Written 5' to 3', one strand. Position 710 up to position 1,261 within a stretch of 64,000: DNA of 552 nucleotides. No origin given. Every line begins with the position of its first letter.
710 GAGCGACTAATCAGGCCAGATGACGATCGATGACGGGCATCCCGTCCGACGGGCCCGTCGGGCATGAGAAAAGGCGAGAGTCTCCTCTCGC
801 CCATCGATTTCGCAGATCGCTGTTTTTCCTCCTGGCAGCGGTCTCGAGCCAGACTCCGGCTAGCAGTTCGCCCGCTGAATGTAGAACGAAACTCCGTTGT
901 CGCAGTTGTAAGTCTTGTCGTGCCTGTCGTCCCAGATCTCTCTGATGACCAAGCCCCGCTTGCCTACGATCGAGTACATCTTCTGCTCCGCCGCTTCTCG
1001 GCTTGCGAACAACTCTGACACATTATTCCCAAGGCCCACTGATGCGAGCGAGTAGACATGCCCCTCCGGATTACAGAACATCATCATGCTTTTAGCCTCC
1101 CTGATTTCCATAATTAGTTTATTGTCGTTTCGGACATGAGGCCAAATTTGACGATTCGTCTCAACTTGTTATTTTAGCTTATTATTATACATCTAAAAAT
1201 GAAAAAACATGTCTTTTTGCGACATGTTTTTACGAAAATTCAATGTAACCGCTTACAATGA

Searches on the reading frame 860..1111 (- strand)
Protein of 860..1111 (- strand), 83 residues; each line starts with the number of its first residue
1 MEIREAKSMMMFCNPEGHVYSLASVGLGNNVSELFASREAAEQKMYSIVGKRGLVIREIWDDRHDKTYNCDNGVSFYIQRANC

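Call 63: find_encoding_contigs(protein=window:860-1111:-, flank=10000, max_places=3)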
Protein window:860-1111:- (83 aa): 13 contigs read that carry it; 3 places shown.
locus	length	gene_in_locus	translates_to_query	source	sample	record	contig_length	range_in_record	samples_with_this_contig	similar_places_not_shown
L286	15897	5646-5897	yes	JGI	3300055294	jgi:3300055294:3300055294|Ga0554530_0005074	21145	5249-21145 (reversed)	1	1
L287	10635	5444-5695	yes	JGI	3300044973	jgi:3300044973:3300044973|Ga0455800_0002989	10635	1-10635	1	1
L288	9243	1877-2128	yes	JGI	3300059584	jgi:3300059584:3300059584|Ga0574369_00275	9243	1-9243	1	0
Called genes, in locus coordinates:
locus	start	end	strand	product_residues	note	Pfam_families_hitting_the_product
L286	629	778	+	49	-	PF23876:DUF7230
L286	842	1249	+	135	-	-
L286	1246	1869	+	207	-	PF01467:CTP_transf_like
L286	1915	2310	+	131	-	PF25682:Phage_VG64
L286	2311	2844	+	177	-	-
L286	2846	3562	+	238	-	-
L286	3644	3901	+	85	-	-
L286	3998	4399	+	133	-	-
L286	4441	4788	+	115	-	-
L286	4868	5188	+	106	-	-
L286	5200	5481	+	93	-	-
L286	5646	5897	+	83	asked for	-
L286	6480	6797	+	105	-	-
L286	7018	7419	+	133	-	-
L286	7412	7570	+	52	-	-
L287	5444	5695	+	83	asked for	-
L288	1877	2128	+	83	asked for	-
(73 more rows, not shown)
